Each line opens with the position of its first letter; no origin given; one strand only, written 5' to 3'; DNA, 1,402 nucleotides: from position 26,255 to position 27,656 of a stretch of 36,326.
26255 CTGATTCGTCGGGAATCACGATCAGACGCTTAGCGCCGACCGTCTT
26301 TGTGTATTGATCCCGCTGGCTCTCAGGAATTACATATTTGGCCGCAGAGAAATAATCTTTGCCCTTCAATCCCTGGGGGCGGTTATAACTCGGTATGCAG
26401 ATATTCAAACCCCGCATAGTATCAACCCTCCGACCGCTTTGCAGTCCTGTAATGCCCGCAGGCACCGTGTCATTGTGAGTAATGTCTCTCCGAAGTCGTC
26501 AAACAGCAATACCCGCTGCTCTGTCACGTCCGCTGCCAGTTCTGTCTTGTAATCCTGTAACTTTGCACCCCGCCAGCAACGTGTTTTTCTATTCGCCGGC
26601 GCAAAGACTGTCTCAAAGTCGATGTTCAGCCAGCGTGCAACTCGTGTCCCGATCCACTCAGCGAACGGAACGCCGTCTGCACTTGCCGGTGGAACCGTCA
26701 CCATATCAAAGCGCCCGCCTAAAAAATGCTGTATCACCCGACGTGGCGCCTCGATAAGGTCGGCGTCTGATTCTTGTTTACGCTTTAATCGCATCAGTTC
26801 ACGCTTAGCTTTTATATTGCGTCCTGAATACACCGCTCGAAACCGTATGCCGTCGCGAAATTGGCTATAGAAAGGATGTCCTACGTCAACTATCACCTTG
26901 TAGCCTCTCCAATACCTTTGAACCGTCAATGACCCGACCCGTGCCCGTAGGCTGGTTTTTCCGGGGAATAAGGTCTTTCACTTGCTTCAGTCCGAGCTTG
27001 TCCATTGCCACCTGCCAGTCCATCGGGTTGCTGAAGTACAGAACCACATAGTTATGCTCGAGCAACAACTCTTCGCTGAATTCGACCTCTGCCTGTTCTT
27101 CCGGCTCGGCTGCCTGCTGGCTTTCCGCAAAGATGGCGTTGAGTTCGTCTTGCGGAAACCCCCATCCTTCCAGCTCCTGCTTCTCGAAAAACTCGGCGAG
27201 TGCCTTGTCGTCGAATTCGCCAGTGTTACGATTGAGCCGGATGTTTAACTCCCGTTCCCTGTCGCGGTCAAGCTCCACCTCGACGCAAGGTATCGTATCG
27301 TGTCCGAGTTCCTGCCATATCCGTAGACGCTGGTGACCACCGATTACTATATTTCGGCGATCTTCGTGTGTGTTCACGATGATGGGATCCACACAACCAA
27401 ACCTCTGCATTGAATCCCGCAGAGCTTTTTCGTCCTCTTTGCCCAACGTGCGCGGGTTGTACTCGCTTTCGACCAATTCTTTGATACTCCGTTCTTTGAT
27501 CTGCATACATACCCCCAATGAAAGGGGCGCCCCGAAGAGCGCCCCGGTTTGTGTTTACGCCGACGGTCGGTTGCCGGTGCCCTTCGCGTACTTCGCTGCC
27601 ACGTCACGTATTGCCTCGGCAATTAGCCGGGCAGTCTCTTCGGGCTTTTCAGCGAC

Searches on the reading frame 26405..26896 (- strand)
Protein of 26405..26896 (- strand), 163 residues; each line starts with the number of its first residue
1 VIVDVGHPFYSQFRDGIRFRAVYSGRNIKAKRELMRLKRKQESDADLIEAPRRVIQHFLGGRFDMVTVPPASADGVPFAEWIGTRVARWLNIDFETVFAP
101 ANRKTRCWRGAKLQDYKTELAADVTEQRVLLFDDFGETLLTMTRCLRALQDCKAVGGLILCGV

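Call 3: search_protein_families(library=pfam, proteins=[window:26405-26896:-], max_evalue=1)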
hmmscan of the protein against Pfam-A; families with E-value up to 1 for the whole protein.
window:26405-26896:- (163 aa): 1 family
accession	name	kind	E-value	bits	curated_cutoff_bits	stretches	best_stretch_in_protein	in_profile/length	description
PF21919.2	P23-45_portal_barrel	-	0.097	11.6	27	1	46-98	268-320/448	Phage P23-45 portal protein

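Call 4: search_protein_families(library=phrogs, proteins=[window:26405-26896:-], max_evalue=0.1)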
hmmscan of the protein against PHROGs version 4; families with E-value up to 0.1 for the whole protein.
window:26405-26896:- (163 aa): 0 families

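Call 10: find_homologous_proteins(query=window:26405-26896:-)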
Query window:26405-26896:- (163 aa): 3 proteins with E <= 0.001 among 106 candidates.
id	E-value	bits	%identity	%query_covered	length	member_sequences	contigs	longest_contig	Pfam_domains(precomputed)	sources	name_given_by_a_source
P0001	2.0e-105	367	99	100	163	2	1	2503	-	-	-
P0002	1.0e-61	225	64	100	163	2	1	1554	-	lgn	-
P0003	2.7e-60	221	63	100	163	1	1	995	-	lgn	-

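Call 16: find_encoding_contigs(protein=P0002, flank=5000, max_places=3)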
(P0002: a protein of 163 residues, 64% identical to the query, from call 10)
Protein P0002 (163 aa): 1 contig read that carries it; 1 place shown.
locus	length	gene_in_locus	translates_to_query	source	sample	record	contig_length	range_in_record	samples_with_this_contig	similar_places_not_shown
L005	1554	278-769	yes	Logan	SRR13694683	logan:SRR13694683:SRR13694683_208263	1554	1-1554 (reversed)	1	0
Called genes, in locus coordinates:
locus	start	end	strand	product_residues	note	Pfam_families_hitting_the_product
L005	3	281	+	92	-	?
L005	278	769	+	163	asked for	-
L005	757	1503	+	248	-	PF20691:TAGT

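Call 53: find_homologous_proteins(query=A2, max_evalue=0.001)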
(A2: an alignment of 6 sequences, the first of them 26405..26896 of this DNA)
Query A2 (6 sequences) (163 aa, profile of the alignment): 14 proteins with E <= 0.001 among 3385 candidates.
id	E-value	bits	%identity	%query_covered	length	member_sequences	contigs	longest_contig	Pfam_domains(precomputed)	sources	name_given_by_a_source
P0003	4.5e-72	259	63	100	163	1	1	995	-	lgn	-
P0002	3.2e-71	256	64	100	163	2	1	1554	-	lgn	-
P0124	3.0e-70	253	31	94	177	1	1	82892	PF00156.34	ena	-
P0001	1.6e-68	248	99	100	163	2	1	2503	-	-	-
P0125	1.1e-63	232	32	91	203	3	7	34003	-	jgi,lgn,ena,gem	-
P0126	1.6e-61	225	31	91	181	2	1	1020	-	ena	-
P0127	1.8e-50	189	31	96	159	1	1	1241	-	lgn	-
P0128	1.2e-49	186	31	96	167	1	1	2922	-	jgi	jgi:hypothetical protein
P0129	1.8e-49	186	34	91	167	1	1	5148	-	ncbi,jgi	-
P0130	4.9e-49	184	37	62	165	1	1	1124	PF00156.34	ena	-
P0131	3.2e-47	178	32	96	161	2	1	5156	-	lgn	-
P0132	1.6e-46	176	36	91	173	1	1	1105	-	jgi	-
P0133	9.0e-45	170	31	94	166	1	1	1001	PF00156.34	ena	-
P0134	5.9e-41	158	35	79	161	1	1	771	-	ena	-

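Call 57: search_solved_structures(query=A3, max_evalue=10, show_alignments=2)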
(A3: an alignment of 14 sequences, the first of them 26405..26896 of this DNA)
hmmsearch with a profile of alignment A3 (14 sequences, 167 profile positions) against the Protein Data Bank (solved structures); distinct sequences matched with E-value up to 10: 34.
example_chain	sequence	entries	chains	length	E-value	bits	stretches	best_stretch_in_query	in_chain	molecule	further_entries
1p4a_A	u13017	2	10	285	0.018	17.7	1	119-164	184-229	Pur operon repressor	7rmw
1o57_A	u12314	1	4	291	0.019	17.6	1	119-164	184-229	PUR OPERON REPRESSOR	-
2p1z_A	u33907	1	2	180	0.027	17.2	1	128-164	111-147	Phosphoribosyltransferase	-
4lza_A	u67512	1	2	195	0.028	17.1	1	47-165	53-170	Adenine phosphoribosyltransferase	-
3m3h_A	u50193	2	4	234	0.039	16.6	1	130-165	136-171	Orotate phosphoribosyltransferase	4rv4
5hkf_A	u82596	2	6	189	0.083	15.6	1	127-164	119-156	Orotate phosphoribosyltransferase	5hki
5hkl_A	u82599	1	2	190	0.083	15.6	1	127-164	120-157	Orotate phosphoribosyltransferase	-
2yzk_A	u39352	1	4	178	0.1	15.3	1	132-161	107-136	Orotate phosphoribosyltransferase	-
1hgx_A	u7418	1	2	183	0.1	15.3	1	121-156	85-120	HYPOXANTHINE-GUANINE-XANTHINE PHOSPHORIBOSYLTRANSFERASE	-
3mjd_A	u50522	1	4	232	0.11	15.2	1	125-166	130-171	Orotate phosphoribosyltransferase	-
9vlf_B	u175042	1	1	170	0.17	14.6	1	131-164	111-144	Adenine phosphoribosyltransferase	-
2pry_A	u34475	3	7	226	0.17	14.5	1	57-166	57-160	Orotate phosphoribosyltransferase 1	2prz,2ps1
3qw4_B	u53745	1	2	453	0.18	14.5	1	130-166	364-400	UMP synthase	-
4wml_A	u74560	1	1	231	0.18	14.5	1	57-166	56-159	Orotate phosphoribosyltransferase 1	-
4wn3_A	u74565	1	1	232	0.18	14.4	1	57-166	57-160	Orotate phosphoribosyltransferase 1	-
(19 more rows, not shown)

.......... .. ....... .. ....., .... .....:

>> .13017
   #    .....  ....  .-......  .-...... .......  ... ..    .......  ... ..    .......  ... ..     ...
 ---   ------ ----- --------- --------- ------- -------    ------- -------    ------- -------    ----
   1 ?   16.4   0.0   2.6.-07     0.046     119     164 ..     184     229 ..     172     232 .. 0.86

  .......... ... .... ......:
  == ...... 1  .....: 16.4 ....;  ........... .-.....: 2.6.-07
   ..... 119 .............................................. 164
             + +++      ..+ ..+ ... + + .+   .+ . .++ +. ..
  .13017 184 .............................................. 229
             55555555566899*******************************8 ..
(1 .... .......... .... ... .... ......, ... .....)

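Call 62: predict_structure(alignment_id=A3)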
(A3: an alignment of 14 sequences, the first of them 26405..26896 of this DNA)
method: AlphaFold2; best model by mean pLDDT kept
length: 163 residues; sequences in the alignment: 14
mean_pLDDT: 47.5   pTM: 0.43
mean pLDDT of the five models: 47.5, 43.5, 43.3, 43.3, 38.7
residues with pLDDT >= 90: 0; 70-90: 0; 50-70: 77; < 50: 86
segments of 3 or more residues with pLDDT < 50: 1-8, 40-47, 49-67, 69-74, 104-129, 136-139, 152-159, 161-163
pLDDT, mean of each block of 10 residues (from residue 1): 37 57 51 52 45 45 43 50 59 59 43 34 37 49 56 45 37
secondary structure, 60 per line:
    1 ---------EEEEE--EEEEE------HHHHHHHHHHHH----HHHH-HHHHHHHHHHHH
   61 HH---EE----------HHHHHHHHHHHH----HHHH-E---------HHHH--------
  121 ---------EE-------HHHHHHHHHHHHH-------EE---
elements in order: E10-14 E17-21 H28-39 H44-47 H49-62 H78-89 H94-97 H109-112 H139-151

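Call 66: search_protein_representatives(alignment_id=A3)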
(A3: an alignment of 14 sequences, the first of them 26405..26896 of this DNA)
Query: 14 sequences, 167 profile positions. Proteins with E-value up to 0.001 (for the whole library): 246; up to 1e-10: 18; up to 1e-30: 11. The best 150 are listed.
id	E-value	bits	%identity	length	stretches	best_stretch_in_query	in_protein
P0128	1.2e-74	265.6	-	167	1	1-167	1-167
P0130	3.9e-64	231.4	-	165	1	6-167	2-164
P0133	4.8e-61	221.4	-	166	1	5-167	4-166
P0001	1.2e-58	213.5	-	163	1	8-167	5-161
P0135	6.8e-45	168.8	-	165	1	8-166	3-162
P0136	1.3e-41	158.2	-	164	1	11-167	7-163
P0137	3.0e-40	153.7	-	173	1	11-166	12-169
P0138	4.3e-39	149.9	-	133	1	37-166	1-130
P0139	6.1e-36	139.7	-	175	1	11-166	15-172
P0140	1.3e-34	135.4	-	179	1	12-167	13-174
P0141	2.8e-33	131.0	-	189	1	12-166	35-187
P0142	5.3e-28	113.8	-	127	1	65-166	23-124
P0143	2.7e-26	108.3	-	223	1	66-166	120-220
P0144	5.6e-16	74.7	-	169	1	18-162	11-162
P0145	5.9e-15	71.4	-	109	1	10-112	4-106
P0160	5.9e-09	51.9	-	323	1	15-166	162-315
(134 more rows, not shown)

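Call 68: search_protein_families(library=pfam, alignment_id=A4, max_evalue=0.001)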
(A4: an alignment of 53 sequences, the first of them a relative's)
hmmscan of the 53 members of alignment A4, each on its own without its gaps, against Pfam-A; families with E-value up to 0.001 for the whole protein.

A. member 1, P0144 (169 aa): 1 family
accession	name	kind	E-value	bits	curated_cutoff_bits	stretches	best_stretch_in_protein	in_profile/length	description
PF00156.33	Pribosyltran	-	1.1e-05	25.3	26.3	1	89-159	46-115/158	Phosphoribosyl transferase domain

B. families by the number of members that match (of 53 scanned): 10 families
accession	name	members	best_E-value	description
PF00156.33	Pribosyltran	34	2e-11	Phosphoribosyl transferase domain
PF02195.25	ParB_N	3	3.4e-10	ParB N-terminal domain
PF18912.6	DZR_2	2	6.4e-09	Double zinc ribbon domain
PF02481.21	DNA_processg_A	2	2.5e-08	DNA recombination-mediator protein A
PF10686.14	YAcAr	2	2.6e-07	YspA, cpYpsA-related SLOG family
PF01580.24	FtsK_SpoIIIE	1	4.3e-27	FtsK/SpoIIIE family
PF12694.12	cpYpsA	1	1.2e-08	Circularly permutated YpsA SLOG family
PF18306.6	LDcluster4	1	0.0001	SLOG cluster4 family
PF14681.12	UPRTase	1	0.00049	Uracil phosphoribosyltransferase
PF24390.1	PRTase-CE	1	0.0009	PRTase-CE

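Call 94: search_protein_families(library=padloc, proteins=[window:26405-26896:-], max_evalue=0.01)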
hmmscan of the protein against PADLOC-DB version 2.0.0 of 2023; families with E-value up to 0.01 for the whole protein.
window:26405-26896:- (163 aa): 0 families

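Call 95: search_protein_families(library=ncbifam, proteins=[window:26405-26896:-], max_evalue=0.01)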
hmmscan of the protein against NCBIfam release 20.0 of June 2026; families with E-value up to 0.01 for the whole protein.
window:26405-26896:- (163 aa): 0 families

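Call 97: find_related_loci(query=P0160, collection=viral_contigs, flank=5000)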
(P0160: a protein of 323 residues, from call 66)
Query P0160 (323 aa) in viral_contigs; peptide patterns used: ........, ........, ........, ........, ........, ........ (x = any residue, [..] = any of these).
19 stretches matched a pattern; 14 encode a relative of the query (tblastn E <= 1e-3); 14 distinct loci.
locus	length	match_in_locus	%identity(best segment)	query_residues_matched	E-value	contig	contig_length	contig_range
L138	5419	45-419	56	6-130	3e-45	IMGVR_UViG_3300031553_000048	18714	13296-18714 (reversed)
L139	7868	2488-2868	54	5-131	1e-43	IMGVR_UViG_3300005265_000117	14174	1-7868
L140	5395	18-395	56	6-131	4e-43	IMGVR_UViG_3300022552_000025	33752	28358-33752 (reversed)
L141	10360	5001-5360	54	11-130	2e-42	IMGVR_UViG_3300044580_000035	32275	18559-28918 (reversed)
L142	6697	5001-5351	56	11-127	2e-40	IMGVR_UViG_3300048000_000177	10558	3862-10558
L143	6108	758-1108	56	11-127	2e-40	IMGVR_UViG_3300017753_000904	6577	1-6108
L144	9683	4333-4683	56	11-127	8e-40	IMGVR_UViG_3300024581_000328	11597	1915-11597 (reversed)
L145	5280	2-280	68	38-130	5e-38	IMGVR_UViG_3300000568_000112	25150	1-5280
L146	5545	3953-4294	56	18-128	7e-37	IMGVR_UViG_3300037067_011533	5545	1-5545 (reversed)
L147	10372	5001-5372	55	4-127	5e-42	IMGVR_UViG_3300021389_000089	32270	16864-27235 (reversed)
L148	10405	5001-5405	46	1-131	3e-35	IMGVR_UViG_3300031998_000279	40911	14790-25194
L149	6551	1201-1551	60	11-127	4e-45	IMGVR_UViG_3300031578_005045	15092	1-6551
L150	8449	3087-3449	43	13-128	3e-29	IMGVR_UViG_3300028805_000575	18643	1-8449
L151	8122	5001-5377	60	6-130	4e-33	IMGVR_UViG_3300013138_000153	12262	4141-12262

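Call 99: search_protein_families(library=pfam, proteins=[L138:24-1244:+, L139:2928-3809:+, L143:749-1336:+, L143:1336-2076:+, L143:2073-2972:+, L148:5558-6496:+, L149:1679-2452:+, P0160], max_evalue=0.01)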
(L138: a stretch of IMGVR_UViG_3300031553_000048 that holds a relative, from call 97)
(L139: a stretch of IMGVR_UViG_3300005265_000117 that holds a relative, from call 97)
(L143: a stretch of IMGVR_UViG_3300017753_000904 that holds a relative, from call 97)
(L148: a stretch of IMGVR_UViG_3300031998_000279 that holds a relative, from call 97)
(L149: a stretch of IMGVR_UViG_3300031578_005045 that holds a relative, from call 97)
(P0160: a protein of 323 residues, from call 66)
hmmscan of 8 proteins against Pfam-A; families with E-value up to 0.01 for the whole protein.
L138:24-1244:+ (406 aa): 1 family
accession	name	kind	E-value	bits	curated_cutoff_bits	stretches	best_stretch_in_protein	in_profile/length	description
PF01555.25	N6_N4_Mtase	-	2.9e-12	47.4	26.7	1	307-387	136-218/221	DNA methylase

L139:2928-3809:+ (293 aa): 2 families
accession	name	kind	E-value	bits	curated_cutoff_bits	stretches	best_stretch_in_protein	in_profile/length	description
PF00145.23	DNA_methylase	-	2.6e-64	218.2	22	2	12-192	2-180/324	C-5 cytosine-specific DNA methylase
PF09445.16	Methyltransf_15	-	0.0021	18.1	22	1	12-103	3-94/165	RNA cap guanine-N2 methyltransferase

L143:749-1336:+ (195 aa): 1 family
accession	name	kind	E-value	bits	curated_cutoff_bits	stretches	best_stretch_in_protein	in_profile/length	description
PF02195.25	ParB_N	-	0.00021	21.7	26.3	1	4-84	4-85/95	ParB N-terminal domain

L143:1336-2076:+ (246 aa): 1 family
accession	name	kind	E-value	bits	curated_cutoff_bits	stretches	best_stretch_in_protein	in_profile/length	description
PF20691.3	TAGT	-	2.8e-16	60.5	27.5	1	2-200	1-199/205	TET-Associated Glycosyltransferase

L143:2073-2972:+ (299 aa): 1 family
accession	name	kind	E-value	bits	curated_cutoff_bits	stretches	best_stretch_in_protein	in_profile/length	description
PF12851.13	Tet_JBP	-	1.3e-11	44.4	34.9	1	108-237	35-162/164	Oxygenase domain of the 2OGFeDO superfamily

L148:5558-6496:+ (312 aa): 0 families

L149:1679-2452:+ (257 aa): 0 families

P0160 (323 aa): 2 families
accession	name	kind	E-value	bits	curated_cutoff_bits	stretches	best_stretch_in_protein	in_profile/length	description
PF00156.33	Pribosyltran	-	0.00021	21.1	26.3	1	249-317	55-124/158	Phosphoribosyl transferase domain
PF02195.25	ParB_N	-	0.0021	18.5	26.3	1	11-88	4-82/95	ParB N-terminal domain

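Call 105: find_encoding_contigs(protein=P0129, flank=5000, max_places=2)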
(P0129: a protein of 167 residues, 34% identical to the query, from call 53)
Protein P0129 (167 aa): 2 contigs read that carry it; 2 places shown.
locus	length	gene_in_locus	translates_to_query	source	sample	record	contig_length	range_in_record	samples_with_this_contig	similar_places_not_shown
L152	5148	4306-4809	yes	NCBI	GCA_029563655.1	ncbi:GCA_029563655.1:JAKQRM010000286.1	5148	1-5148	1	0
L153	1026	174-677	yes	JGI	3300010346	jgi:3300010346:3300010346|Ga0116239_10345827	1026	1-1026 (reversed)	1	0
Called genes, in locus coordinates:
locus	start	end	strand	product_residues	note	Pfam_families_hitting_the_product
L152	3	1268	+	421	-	?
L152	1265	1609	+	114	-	-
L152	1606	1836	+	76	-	-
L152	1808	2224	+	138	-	-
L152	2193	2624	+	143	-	-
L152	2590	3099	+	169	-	PF02732:ERCC4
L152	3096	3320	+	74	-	-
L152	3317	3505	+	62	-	-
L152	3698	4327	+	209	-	PF02195:ParB_N (weak)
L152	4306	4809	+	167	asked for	-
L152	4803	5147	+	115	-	?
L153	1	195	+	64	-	?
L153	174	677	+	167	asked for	-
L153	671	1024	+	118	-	?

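Call 106: find_encoding_contigs(protein=P0131, flank=5000, max_places=2)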
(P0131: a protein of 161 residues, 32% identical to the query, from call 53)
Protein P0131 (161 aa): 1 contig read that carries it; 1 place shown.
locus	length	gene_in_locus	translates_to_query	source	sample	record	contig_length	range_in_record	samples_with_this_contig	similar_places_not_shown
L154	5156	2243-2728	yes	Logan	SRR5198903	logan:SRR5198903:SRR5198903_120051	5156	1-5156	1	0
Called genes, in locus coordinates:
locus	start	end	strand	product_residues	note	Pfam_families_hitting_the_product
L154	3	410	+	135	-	?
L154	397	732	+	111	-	-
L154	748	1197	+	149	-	PF02732:ERCC4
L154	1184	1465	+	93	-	-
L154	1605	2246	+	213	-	PF02195:ParB_N (faint)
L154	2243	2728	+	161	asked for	-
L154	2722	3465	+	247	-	PF20691:TAGT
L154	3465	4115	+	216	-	PF07278:DUF1441 (weak)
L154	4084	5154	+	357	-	?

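Call 107: find_encoding_contigs(protein=P0128, flank=5000, max_places=2)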
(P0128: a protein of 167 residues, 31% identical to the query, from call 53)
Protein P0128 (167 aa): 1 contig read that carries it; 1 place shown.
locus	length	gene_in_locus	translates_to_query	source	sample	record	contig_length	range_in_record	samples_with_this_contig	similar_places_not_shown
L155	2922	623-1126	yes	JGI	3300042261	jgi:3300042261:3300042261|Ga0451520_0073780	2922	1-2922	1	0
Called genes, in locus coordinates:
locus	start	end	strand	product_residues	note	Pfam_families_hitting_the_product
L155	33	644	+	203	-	PF02195:ParB_N (weak)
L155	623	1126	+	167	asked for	-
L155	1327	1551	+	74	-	-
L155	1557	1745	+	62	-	-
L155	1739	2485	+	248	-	PF20691:TAGT (weak)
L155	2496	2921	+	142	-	?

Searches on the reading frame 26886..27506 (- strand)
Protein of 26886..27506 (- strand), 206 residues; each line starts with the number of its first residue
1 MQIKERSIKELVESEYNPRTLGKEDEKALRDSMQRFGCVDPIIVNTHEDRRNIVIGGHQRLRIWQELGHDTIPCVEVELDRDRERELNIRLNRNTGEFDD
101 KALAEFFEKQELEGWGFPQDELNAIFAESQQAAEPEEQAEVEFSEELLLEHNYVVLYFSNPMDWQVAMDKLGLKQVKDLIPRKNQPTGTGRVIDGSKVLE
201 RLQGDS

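Call 3: search_protein_families(library=pfam, proteins=[window:26886-27506:-], max_evalue=1)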
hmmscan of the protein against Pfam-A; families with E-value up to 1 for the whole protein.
window:26886-27506:- (206 aa): 2 families
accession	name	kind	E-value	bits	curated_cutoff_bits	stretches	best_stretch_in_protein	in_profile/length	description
PF02195.25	ParB_N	-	1.6e-09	38.2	26.3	1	2-83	2-84/95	ParB N-terminal domain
PF02190.22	LON_substr_bdg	-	0.073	13.4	28.7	1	23-97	52-133/200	ATP-dependent protease La (LON) substrate-binding domain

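Call 4: search_protein_families(library=phrogs, proteins=[window:26886-27506:-], max_evalue=0.1)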
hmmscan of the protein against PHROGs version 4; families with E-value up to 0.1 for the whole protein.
window:26886-27506:- (206 aa): 24 families
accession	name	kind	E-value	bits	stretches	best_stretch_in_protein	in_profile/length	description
phrog_498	-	other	2e-34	120.1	1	1-146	33-181/633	DNA methyltransferase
phrog_620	-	DNA, RNA and nucleotide metabolism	4.3e-31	109.7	1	1-144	7-153/217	ParB-like partition protein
phrog_9353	-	unknown function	1.7e-23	84.8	1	11-142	19-156/245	-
phrog_723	-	DNA, RNA and nucleotide metabolism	3.9e-21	76.9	1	3-141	13-157/223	ParB-like partition protein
phrog_940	-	DNA, RNA and nucleotide metabolism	1.9e-17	64.6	1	1-141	4-144/388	nuclease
phrog_8071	-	DNA, RNA and nucleotide metabolism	9.6e-14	52.4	1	1-142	5-145/389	ParB-like partition protein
phrog_5475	-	unknown function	3.7e-13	50.1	1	3-100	3-93/458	-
phrog_4715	-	DNA, RNA and nucleotide metabolism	1e-11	45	1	2-100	146-245/630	ParB-like partition protein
phrog_3264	-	DNA, RNA and nucleotide metabolism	2.9e-11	44.6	1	14-131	59-176/337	ParB-like partition protein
phrog_15396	-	DNA, RNA and nucleotide metabolism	6.7e-09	36.9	1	1-140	2-145/258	ParB-like partition nuclease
phrog_2159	-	DNA, RNA and nucleotide metabolism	8.9e-09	36.2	1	3-97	61-163/365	ParB-like partition protein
phrog_17622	-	unknown function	3.5e-08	34.1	1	27-128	41-145/222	-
phrog_26387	-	DNA, RNA and nucleotide metabolism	1.9e-07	31.7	1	9-107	16-118/252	ParB-like partition nuclease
phrog_1033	-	DNA, RNA and nucleotide metabolism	2.3e-07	32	1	12-96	43-133/334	ParB-like partition protein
phrog_18056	-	DNA, RNA and nucleotide metabolism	2.3e-07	31.1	1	1-93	1-87/387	ParB-like partition nuclease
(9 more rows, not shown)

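Call 94: search_protein_families(library=padloc, proteins=[window:26886-27506:-], max_evalue=0.01)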
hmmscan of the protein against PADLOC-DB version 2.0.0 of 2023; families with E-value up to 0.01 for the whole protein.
window:26886-27506:- (206 aa): 1 family
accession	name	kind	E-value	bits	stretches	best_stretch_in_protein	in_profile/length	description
PDLC03229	MTase_II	-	1.2e-20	71.7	1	1-142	8-157/436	Type II methyltransferase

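Call 95: search_protein_families(library=ncbifam, proteins=[window:26886-27506:-], max_evalue=0.01)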
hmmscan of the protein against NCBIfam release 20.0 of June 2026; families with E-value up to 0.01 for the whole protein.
window:26886-27506:- (206 aa): 3 families
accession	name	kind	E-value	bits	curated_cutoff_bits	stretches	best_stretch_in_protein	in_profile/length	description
TIGR04285.1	nucleoid_noc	exception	1.1e-08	34.7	315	1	3-85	2-84/255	nucleoid occlusion protein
TIGR00180.1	parB_part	domain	7.1e-08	32.4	58.45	1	4-98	6-103/186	ParB/RepB/Spo0J family partition protein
TIGR03734.1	PRTRC_parB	hypoth_equivalog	0.0013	17.4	278.6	1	15-81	5-76/555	PRTRC system ParB family protein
